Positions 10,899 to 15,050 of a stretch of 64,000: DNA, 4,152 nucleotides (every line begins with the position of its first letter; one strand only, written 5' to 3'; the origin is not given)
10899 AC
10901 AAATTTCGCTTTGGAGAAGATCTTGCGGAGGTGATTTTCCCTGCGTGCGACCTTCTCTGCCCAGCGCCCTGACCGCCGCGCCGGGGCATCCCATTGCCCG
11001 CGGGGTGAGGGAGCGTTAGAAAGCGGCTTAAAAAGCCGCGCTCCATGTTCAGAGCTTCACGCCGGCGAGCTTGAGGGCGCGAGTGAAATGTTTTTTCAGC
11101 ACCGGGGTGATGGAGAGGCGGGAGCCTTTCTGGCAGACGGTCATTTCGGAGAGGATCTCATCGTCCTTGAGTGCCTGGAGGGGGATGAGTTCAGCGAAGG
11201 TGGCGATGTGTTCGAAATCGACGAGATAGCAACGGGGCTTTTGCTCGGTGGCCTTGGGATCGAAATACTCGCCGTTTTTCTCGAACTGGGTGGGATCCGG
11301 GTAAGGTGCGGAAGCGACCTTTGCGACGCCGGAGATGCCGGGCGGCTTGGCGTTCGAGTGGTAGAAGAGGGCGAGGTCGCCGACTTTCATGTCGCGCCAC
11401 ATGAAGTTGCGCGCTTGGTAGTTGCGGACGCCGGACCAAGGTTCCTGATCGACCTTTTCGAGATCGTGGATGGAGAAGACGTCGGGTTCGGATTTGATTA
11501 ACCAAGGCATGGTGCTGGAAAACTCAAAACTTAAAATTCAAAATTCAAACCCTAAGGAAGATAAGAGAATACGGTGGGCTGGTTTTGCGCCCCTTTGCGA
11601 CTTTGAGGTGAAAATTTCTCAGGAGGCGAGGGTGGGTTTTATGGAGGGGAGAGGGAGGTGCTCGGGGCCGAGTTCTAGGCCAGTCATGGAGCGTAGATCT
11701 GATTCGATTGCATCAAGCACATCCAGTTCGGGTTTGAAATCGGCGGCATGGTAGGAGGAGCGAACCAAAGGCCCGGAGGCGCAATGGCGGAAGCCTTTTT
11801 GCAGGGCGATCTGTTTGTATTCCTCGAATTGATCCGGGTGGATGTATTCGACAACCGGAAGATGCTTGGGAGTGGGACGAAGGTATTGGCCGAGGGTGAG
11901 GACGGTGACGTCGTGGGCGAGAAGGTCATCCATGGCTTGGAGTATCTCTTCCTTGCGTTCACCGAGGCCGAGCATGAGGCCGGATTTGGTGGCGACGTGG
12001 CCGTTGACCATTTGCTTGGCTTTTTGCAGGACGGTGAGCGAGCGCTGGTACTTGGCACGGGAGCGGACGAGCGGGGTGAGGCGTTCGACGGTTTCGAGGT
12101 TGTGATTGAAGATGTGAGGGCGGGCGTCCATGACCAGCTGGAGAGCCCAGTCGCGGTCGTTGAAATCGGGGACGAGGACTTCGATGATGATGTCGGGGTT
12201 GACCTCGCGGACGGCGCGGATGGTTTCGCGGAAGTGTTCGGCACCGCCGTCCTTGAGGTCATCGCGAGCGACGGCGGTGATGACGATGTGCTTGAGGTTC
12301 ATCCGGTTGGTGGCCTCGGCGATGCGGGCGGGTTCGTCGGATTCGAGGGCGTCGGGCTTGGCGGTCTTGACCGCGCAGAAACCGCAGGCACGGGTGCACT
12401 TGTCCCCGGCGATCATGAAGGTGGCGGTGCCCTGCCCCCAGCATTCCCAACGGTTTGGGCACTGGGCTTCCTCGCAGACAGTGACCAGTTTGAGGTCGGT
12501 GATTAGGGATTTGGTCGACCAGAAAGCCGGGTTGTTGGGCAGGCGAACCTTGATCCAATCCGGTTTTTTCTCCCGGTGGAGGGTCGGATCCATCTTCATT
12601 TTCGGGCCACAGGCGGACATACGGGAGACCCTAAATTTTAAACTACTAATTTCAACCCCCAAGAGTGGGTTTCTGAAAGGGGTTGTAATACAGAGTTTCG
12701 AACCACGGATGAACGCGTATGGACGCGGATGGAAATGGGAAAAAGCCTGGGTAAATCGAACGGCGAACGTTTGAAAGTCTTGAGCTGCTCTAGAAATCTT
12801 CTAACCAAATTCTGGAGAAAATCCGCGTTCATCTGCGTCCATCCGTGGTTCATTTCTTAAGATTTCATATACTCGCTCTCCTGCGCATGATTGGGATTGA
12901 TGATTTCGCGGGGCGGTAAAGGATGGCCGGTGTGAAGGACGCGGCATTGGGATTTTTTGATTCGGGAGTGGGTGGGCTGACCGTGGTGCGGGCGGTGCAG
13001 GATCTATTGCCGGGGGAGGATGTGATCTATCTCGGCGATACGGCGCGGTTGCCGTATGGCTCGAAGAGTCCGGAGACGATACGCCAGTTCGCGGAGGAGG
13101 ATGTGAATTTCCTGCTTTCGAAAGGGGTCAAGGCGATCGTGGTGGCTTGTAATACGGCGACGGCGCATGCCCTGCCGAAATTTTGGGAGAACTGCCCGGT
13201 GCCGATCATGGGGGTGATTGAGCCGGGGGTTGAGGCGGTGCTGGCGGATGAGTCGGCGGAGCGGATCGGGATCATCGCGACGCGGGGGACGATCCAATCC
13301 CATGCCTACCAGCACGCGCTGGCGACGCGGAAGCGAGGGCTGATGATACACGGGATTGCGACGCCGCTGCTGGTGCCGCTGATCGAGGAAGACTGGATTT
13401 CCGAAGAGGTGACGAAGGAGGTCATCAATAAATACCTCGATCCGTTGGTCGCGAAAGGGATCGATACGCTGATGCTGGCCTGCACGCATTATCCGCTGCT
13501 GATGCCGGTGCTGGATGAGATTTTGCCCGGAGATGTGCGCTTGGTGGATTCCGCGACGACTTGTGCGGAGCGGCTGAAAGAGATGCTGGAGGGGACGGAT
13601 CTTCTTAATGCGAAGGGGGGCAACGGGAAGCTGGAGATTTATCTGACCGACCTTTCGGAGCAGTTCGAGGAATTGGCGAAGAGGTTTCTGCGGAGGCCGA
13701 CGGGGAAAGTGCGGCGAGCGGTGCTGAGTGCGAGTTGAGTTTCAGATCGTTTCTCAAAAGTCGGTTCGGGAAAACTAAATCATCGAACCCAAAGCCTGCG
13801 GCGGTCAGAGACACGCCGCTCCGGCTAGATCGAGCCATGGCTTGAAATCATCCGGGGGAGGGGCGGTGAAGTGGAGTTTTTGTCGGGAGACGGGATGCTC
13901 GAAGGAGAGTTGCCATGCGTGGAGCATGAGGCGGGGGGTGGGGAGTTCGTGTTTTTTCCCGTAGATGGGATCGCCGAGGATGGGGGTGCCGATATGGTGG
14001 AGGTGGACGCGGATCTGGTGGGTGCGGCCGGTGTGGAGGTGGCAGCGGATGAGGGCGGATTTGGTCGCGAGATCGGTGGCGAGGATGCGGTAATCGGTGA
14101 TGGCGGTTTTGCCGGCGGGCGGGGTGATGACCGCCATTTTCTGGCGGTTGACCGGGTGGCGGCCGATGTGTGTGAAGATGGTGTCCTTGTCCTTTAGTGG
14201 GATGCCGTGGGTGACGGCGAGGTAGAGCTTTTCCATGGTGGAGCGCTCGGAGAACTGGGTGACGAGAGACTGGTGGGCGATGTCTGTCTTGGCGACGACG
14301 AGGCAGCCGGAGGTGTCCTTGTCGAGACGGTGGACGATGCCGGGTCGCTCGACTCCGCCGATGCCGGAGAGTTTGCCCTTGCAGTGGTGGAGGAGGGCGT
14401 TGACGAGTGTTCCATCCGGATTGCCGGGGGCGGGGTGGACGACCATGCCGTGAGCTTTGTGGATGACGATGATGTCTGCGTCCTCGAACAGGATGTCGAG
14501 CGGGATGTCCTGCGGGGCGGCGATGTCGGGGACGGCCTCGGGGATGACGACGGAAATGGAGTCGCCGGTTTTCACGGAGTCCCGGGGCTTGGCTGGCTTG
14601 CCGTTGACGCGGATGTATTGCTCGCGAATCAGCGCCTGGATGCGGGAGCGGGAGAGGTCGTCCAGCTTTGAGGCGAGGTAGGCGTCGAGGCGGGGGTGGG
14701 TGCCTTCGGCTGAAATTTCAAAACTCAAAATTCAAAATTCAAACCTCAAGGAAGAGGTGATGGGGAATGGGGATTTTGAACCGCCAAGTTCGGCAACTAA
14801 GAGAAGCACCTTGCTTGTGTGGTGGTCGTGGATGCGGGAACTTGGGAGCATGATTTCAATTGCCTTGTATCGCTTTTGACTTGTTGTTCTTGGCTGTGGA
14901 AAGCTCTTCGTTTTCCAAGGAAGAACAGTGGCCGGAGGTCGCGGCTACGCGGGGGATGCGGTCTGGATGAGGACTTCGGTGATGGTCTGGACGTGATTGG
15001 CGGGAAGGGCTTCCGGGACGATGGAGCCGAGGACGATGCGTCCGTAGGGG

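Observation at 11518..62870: Dispersed heptad-periodic AT-rich elements are all co-oriented on one DNA strand and each abuts a start codon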

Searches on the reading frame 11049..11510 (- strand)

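Call 44: search_protein_families(library=pfam, proteins=[window:11049-11510:-])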
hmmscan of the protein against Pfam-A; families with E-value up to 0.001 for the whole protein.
window:11049-11510:- (153 aa): 1 family
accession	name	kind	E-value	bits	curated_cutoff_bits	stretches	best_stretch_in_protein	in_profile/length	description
PF01878.24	EVE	-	8.2e-48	162.5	23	1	3-146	3-143/145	EVE domain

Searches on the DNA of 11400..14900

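Call 81: search_rna_families(source=window, start=11400, end=14900, threshold=evalue, max_evalue=1)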
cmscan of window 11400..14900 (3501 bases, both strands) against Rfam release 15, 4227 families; matches with E-value up to 1: 3.
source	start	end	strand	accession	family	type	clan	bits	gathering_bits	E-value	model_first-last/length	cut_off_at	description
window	12404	12486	-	RF04047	mir-9228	Gene; miRNA;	-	20.8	100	0.36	1-85/85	no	mir-9228 microRNA precursor family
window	12201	12263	+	RF01059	mir-598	Gene; miRNA;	-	20.6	69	0.74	1-80/80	no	mir-598 microRNA precursor family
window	12188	12272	+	RF04114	MIR4374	Gene; miRNA;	-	19.9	105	0.9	1-119/119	no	MIR4374 microRNA precursor family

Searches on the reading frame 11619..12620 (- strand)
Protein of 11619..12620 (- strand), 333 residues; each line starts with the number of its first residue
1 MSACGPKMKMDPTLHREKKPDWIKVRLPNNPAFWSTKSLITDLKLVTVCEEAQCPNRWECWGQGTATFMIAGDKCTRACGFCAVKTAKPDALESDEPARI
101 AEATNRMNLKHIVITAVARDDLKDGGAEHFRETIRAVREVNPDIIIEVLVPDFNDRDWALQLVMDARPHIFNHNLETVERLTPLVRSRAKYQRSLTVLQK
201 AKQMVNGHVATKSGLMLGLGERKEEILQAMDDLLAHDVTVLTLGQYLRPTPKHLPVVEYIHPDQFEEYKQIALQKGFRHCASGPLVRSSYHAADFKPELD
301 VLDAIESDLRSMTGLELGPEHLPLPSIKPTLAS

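Call 44: search_protein_families(library=pfam, proteins=[window:11619-12620:-])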
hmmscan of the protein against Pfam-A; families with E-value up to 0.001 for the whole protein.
window:11619-12620:- (333 aa): 2 families
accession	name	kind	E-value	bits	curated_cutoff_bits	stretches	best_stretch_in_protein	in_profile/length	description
PF04055.27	Radical_SAM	-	1.1e-16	61.9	29.5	1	70-233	2-166/166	Radical SAM superfamily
PF16881.10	LIAS_N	-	2.9e-06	28.1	27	1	15-54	57-96/96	N-terminal domain of lipoyl synthase of Radical_SAM family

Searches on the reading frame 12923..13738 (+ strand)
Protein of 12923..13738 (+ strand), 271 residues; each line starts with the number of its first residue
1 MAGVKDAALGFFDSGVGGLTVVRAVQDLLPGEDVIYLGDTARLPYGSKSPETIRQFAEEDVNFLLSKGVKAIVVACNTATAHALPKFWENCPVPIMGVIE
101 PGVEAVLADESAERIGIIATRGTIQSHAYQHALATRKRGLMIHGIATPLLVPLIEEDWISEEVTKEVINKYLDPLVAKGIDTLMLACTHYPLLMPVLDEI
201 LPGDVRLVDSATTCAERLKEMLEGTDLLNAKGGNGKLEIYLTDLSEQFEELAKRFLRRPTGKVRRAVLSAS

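Call 44: search_protein_families(library=pfam, proteins=[window:12923-13738:+])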
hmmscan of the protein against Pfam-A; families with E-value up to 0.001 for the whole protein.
window:12923-13738:+ (271 aa): 1 family
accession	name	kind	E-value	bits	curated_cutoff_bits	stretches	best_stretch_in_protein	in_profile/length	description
PF01177.27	Asp_Glu_race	-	7.7e-25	88.3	31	1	21-216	16-209/211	Asp/Glu/Hydantoin racemase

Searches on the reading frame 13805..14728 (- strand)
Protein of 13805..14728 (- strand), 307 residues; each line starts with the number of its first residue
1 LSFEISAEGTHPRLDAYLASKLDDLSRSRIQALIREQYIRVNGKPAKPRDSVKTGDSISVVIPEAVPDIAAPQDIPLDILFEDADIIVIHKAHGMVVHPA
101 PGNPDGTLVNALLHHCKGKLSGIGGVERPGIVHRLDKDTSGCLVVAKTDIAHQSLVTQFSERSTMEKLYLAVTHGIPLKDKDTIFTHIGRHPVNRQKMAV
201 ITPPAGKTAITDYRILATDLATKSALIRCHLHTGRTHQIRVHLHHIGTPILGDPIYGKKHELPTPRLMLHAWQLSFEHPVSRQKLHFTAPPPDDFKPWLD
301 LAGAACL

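Call 44: search_protein_families(library=pfam, proteins=[window:13805-14728:-])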
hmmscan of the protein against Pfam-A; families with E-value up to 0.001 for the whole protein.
window:13805-14728:- (307 aa): 2 families
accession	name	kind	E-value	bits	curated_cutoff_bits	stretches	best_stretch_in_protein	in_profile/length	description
PF00849.27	PseudoU_synth_2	-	2.1e-32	112.9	26.8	1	85-245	1-152/152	RNA pseudouridylate synthase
PF01479.30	S4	-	3.7e-09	36.6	22.8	1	13-58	2-48/48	S4 domain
